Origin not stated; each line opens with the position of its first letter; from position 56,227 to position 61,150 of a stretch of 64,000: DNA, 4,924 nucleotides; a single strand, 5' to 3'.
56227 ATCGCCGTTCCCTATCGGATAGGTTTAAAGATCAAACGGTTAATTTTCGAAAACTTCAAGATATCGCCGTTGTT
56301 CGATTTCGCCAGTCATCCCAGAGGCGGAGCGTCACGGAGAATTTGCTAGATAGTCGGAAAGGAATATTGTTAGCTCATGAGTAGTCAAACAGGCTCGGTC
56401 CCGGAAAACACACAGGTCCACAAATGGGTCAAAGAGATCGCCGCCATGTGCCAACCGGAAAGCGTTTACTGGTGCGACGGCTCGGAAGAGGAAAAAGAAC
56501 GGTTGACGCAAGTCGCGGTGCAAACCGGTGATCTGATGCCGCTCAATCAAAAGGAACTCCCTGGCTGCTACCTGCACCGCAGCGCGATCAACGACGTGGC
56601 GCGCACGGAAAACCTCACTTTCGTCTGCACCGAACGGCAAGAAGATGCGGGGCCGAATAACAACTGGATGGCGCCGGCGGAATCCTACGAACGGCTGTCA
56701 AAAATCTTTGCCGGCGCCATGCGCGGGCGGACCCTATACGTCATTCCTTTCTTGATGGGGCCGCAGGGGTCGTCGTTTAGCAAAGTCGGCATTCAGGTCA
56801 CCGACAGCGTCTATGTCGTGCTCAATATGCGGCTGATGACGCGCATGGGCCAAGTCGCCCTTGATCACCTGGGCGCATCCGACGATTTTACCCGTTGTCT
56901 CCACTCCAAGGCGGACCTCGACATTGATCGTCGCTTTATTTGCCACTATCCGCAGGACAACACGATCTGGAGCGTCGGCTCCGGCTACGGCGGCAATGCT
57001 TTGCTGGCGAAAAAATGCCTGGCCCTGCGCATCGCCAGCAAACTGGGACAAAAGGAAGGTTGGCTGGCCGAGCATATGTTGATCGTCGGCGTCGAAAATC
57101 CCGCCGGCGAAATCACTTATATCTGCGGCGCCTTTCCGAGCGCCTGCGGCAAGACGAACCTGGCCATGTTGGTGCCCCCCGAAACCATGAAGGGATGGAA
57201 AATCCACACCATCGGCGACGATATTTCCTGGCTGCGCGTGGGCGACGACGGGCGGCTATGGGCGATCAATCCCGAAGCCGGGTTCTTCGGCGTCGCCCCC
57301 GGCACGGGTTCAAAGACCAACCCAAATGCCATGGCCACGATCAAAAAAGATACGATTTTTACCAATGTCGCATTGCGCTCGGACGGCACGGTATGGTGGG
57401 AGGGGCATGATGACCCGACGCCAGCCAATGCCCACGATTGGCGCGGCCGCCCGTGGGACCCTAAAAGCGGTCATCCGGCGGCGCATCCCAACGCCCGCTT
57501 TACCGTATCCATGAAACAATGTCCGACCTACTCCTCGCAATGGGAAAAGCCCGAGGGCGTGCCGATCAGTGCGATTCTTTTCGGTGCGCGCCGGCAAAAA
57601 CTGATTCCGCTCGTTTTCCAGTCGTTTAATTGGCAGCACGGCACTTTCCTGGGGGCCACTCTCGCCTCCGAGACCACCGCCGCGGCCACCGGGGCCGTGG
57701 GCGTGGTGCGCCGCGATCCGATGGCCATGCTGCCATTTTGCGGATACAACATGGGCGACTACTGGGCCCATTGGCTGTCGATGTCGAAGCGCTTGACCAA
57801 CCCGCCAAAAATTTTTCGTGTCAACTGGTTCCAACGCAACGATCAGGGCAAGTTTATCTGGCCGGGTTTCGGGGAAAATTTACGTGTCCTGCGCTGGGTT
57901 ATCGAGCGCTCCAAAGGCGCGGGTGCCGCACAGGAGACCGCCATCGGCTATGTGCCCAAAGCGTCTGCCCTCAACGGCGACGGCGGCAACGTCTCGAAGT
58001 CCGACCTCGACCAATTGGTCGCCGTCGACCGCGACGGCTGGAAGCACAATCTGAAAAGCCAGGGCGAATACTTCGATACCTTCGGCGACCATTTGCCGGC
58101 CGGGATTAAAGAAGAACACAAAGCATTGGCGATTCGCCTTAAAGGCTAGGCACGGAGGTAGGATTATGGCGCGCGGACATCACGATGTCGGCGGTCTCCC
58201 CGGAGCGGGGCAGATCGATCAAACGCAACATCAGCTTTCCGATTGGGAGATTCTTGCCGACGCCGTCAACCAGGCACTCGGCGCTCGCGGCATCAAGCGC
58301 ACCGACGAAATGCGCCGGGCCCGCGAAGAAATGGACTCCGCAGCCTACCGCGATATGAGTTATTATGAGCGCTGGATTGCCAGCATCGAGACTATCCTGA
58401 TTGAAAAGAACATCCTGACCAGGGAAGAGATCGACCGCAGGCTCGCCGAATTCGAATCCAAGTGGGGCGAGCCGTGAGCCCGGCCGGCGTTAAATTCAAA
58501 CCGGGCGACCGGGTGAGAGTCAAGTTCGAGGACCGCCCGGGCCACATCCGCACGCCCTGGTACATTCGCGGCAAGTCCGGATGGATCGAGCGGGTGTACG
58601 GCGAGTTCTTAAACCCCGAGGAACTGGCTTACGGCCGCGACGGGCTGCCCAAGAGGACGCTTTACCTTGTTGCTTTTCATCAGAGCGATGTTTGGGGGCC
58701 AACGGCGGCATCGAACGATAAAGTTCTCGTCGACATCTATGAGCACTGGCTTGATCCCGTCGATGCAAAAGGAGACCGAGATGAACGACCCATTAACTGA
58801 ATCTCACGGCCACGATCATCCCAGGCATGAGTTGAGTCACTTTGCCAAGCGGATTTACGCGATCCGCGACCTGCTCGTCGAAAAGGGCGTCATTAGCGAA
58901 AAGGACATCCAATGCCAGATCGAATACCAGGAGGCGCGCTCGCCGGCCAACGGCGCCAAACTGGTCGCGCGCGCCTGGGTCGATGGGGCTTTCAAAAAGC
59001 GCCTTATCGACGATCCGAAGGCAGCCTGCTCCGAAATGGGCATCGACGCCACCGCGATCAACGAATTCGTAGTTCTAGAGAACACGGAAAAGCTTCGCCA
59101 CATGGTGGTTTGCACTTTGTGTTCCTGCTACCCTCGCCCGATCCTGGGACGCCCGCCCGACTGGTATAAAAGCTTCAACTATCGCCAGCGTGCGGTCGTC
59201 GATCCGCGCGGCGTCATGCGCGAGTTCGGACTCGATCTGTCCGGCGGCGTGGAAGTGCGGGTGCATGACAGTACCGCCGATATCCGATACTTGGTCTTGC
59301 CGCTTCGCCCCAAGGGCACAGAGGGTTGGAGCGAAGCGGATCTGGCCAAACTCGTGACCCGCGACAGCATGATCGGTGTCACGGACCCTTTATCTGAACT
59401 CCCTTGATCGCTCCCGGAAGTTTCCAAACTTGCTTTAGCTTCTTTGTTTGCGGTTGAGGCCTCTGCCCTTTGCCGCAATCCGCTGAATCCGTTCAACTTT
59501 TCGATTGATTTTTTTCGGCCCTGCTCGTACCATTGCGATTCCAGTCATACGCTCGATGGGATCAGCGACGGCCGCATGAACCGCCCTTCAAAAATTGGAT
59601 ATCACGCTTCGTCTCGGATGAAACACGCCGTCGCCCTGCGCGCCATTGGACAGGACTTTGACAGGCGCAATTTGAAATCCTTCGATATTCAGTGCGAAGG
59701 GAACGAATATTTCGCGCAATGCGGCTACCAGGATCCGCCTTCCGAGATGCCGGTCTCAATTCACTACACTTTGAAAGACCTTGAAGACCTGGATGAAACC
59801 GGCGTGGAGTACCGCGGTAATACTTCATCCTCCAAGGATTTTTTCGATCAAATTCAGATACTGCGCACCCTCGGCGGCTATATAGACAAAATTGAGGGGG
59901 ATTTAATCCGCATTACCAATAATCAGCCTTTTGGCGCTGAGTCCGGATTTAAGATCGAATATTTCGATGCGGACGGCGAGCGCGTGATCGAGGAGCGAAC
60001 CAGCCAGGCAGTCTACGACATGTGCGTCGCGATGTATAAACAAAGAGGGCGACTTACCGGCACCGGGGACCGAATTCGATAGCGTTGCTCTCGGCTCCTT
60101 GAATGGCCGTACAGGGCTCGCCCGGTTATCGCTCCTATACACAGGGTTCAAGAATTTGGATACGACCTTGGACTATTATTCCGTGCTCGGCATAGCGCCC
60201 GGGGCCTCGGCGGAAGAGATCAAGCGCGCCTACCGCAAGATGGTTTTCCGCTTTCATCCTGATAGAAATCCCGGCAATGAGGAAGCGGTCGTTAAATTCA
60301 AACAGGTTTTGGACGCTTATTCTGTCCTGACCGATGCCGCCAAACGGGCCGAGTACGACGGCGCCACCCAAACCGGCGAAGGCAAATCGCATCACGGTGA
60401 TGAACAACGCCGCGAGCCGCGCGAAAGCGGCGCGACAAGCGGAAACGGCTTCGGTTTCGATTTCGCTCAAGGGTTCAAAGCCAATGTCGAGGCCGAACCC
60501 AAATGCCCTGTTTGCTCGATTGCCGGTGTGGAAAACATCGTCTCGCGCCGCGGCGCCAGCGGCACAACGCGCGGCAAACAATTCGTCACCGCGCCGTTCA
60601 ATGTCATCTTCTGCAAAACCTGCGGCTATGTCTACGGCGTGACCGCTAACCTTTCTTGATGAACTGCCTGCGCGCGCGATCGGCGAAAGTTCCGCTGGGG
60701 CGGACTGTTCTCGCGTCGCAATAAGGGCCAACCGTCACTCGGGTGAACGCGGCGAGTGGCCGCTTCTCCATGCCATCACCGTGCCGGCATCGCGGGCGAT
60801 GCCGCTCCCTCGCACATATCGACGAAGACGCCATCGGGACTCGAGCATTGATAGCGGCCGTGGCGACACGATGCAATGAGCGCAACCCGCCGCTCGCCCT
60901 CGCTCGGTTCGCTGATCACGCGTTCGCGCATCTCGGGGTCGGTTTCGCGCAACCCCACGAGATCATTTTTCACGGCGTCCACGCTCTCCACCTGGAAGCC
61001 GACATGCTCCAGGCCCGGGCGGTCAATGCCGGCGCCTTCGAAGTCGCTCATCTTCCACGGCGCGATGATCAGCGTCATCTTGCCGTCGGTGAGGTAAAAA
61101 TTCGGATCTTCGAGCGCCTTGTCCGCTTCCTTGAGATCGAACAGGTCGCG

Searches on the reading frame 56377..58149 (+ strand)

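Call 4: search_protein_families(library=pfam, proteins=[window:56377-58149:+], max_evalue=1)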
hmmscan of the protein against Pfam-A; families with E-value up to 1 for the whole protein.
window:56377-58149:+ (590 aa): 4 families
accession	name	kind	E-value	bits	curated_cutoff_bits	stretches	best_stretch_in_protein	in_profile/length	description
PF00821.23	PEPCK_GTP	-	9.5e-165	548.1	23.8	1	229-584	1-354/357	Phosphoenolpyruvate carboxykinase C-terminal P-loop domain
PF17297.7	PEPCK_N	-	3.1e-86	288.9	23.8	1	16-224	1-217/218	Phosphoenolpyruvate carboxykinase N-terminal domain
PF21359.2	zf_topless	-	0.12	12.5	27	1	406-422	5-21/41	TOPLESS, zinc finger domain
PF09428.17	DUF2011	-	0.24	11.8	29.4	1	25-68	96-140/222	Fungal protein of unknown function (DUF2011)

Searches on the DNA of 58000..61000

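Call 13: search_rna_families(source=window, start=58000, end=61000, threshold=evalue, max_evalue=1)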
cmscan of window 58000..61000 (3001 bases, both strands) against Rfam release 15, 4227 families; matches with E-value up to 1: 1.
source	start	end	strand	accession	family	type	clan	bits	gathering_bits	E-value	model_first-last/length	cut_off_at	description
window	59425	59489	-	RF01726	SAM-II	Cis-reg; riboswitch;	-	22.8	44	0.31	1-60/60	no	SAM-II riboswitch aptamer (SAM-II long loop)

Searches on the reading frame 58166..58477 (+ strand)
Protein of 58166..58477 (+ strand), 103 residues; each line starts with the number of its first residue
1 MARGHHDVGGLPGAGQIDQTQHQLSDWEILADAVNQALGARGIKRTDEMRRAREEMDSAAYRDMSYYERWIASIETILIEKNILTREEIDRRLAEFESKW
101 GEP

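Call 4: search_protein_families(library=pfam, proteins=[window:58166-58477:+], max_evalue=1)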
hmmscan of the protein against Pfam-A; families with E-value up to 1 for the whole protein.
window:58166-58477:+ (103 aa): 2 families
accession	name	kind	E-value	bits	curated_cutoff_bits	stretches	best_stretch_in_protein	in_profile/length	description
PF21006.2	NHase_beta_N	-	6.7e-23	81.4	21.5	1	4-98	3-100/115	Nitrile hydratase beta subunit, N-terminal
PF02979.21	NHase_alpha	-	0.013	15.4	27.2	1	67-101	3-37/184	Nitrile hydratase, alpha chain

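Call 5: search_protein_families(library=ncbifam, proteins=[window:58166-58477:+], max_evalue=1)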
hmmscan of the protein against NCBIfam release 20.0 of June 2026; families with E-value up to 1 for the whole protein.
window:58166-58477:+ (103 aa): 2 families
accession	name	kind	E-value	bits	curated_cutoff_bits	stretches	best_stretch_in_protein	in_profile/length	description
TIGR03888.1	nitrile_beta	equivalog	6.1e-22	78.6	152.2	1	3-98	2-100/226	nitrile hydratase subunit beta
TIGR03889.1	nitrile_acc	equivalog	0.00054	19.9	46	1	56-89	44-73/74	nitrile hydratase accessory protein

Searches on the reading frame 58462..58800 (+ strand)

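Call 4: search_protein_families(library=pfam, proteins=[window:58462-58800:+], max_evalue=1)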
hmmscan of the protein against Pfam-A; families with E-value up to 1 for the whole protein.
window:58462-58800:+ (112 aa): 1 family
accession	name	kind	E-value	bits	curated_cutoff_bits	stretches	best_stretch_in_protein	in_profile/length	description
PF02211.21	NHase_beta_C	-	4.1e-22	78.9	27.7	1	9-98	9-97/98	Nitrile hydratase beta subunit, C-terminal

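Call 5: search_protein_families(library=ncbifam, proteins=[window:58462-58800:+], max_evalue=1)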
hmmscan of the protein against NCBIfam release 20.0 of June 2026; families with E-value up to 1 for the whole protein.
window:58462-58800:+ (112 aa): 1 family
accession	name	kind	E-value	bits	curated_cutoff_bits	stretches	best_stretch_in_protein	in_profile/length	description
TIGR03888.1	nitrile_beta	equivalog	1.3e-22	80.8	152.2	1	7-100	134-226/226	nitrile hydratase subunit beta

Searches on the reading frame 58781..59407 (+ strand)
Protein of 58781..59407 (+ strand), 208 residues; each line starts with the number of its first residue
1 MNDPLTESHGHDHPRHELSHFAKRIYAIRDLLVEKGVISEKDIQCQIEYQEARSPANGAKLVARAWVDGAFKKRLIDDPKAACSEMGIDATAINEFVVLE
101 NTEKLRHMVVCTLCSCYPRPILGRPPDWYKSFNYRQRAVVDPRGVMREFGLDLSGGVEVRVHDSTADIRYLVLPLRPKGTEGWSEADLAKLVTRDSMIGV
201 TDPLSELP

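Call 4: search_protein_families(library=pfam, proteins=[window:58781-59407:+], max_evalue=1)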
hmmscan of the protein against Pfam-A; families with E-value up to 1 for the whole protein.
window:58781-59407:+ (208 aa): 3 families
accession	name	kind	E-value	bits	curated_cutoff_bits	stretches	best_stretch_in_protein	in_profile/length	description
PF02979.21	NHase_alpha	-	1.1e-79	266.5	27.2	1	20-201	2-184/184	Nitrile hydratase, alpha chain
PF14407.11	Frankia_peptide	-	2.1e-09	38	48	2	60-91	4-35/63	Ribosomally synthesized peptide prototyped by Frankia Franean1_4349.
PF21006.2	NHase_beta_N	-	0.055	14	21.5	1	19-53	67-101/115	Nitrile hydratase beta subunit, N-terminal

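Call 5: search_protein_families(library=ncbifam, proteins=[window:58781-59407:+], max_evalue=1)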
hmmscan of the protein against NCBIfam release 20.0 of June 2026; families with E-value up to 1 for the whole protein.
window:58781-59407:+ (208 aa): 8 families
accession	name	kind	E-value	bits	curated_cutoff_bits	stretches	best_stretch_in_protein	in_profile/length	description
TIGR01323.1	nitrile_alph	equivalog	6.4e-77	257.4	249.85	1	21-201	3-184/189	nitrile hydratase subunit alpha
TIGR03887.1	thiocyan_alph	equivalog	1.4e-63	214.4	291.45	1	17-203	2-197/200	thiocyanate hydrolase subunit gamma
TIGR03793.1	leader_NHLP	domain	8.3e-19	67.2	50.9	2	59-110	7-58/77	NHLP leader peptide family RiPP precursor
NF038399.1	NH_RiPP_Os17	domain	1.1e-09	38.2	40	1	60-92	5-37/63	Os1348 family NHLP clan protein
TIGR04351.1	TOMM_nitrile_2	subfamily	6.1e-09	35.3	65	2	59-90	3-34/48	TIGR04351 family putative TOMM peptide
TIGR04509.1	mod_pep_NH_fam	subfamily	0.002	18.2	34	1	54-98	3-47/87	NHLP-related RiPP peptide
TIGR03888.1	nitrile_beta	equivalog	0.019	14.8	152.2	1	18-60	66-110/226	nitrile hydratase subunit beta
NF053729.1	c-di-GMP_motif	domain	0.04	13.7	38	1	30-53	4-27/53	cyclic di-GMP-binding domain-containing protein, MshE-related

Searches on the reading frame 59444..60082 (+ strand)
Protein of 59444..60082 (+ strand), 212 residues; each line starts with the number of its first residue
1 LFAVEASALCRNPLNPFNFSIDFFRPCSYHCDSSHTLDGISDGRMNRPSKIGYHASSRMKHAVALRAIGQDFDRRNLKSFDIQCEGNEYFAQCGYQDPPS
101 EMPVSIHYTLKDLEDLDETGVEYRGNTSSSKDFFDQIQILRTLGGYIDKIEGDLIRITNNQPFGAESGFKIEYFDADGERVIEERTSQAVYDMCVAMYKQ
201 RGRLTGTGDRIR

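Call 4: search_protein_families(library=pfam, proteins=[window:59444-60082:+], max_evalue=1)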
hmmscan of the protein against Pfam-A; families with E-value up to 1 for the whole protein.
window:59444-60082:+ (212 aa): 0 families
